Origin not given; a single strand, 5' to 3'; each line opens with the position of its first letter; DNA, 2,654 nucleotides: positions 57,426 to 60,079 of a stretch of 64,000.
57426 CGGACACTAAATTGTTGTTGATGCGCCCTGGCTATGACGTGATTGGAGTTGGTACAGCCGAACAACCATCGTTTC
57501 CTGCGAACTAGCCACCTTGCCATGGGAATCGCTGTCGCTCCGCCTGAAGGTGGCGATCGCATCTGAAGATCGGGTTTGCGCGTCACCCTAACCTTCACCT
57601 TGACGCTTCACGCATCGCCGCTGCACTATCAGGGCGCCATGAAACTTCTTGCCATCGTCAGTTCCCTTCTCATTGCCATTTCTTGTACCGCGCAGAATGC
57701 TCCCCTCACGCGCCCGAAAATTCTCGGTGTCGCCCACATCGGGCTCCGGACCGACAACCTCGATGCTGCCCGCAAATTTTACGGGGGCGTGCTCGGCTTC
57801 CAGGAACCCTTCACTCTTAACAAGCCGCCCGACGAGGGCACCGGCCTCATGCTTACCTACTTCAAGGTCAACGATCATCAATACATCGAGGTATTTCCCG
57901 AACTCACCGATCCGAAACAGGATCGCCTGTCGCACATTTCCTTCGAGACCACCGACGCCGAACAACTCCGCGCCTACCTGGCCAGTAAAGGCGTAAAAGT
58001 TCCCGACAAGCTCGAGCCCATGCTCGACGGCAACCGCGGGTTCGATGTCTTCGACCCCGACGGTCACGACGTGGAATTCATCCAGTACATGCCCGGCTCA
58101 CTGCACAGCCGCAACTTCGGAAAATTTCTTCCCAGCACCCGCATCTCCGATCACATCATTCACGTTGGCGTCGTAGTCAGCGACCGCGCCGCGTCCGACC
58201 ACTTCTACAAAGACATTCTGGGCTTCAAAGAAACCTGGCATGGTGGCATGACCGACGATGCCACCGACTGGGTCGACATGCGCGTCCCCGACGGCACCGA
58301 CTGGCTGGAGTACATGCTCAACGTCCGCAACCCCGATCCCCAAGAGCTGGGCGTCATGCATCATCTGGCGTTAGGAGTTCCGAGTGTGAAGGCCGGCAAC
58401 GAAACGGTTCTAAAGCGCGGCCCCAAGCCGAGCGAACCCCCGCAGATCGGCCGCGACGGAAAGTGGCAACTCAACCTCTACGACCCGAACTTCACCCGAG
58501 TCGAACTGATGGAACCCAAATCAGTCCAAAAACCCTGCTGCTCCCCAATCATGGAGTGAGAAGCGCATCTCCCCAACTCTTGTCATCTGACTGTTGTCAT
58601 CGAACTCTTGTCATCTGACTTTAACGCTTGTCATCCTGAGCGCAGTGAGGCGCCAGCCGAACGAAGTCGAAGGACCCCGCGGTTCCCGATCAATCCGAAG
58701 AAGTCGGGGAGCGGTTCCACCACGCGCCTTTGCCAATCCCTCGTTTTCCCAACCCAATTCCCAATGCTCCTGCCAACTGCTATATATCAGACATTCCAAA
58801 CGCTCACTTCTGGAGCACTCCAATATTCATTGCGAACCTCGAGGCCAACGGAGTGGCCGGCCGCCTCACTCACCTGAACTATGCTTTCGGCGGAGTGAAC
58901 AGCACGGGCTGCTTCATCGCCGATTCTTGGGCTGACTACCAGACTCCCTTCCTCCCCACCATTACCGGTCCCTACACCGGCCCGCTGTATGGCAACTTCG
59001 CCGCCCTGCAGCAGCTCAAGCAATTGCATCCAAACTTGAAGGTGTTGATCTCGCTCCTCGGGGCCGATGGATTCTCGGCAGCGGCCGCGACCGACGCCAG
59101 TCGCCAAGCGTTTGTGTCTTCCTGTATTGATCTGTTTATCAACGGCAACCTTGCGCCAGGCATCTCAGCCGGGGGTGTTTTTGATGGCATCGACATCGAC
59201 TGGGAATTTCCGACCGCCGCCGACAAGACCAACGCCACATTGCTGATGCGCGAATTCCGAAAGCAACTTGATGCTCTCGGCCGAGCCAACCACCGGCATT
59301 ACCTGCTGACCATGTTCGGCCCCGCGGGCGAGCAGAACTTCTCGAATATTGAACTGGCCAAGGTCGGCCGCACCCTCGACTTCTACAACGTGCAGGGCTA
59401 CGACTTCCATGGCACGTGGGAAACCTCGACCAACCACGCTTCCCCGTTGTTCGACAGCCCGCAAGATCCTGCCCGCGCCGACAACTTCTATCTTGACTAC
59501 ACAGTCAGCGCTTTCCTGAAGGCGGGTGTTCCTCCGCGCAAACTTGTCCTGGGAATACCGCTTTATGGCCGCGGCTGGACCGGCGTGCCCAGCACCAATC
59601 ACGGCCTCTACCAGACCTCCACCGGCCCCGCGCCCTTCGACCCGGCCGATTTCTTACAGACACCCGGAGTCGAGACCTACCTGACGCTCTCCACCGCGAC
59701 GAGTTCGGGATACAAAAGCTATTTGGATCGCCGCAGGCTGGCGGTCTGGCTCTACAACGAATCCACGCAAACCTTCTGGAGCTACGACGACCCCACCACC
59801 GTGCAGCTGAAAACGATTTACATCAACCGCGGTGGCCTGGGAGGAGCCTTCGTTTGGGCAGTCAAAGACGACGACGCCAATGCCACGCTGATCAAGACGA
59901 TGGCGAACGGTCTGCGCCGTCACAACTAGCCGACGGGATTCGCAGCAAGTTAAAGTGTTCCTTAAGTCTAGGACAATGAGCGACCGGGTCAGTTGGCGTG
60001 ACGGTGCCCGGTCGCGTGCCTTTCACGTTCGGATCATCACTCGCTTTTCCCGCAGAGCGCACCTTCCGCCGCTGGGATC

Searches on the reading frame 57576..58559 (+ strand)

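Call 74: search_protein_families(library=pfam, proteins=[window:57576-58559:+], max_evalue=0.00001)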
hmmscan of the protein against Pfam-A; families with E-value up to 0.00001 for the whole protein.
window:57576-58559:+ (327 aa): 5 families
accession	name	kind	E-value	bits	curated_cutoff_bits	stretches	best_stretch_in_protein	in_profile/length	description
PF00903.31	Glyoxalase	-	6.9e-26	91.4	20.6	2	52-168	2-121/121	Glyoxalase/Bleomycin resistance protein/Dioxygenase superfamily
PF13669.12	Glyoxalase_4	-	2.2e-14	54.1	27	0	196-295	2-104/109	Glyoxalase/Bleomycin resistance protein/Dioxygenase superfamily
PF22677.2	Ble-like_N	-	1.6e-08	34.6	24.5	0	194-218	2-26/41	Bleomycin resistance protein-like N-terminal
PF13468.12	Glyoxalase_3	-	5.9e-07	30.2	25.1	0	54-174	3-121/176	Glyoxalase-like domain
PF18029.7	Glyoxalase_6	-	5.3e-06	27.5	23.6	0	56-166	3-103/106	Glyoxalase-like domain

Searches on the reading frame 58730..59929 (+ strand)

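Call 74: search_protein_families(library=pfam, proteins=[window:58730-59929:+], max_evalue=0.00001)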
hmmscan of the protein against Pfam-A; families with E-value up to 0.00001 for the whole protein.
window:58730-59929:+ (399 aa): 1 family
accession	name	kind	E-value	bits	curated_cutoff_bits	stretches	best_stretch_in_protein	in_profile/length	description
PF00704.34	Glyco_hydro_18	-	1.8e-67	228.7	29.6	1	43-381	20-317/317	Glycosyl hydrolases family 18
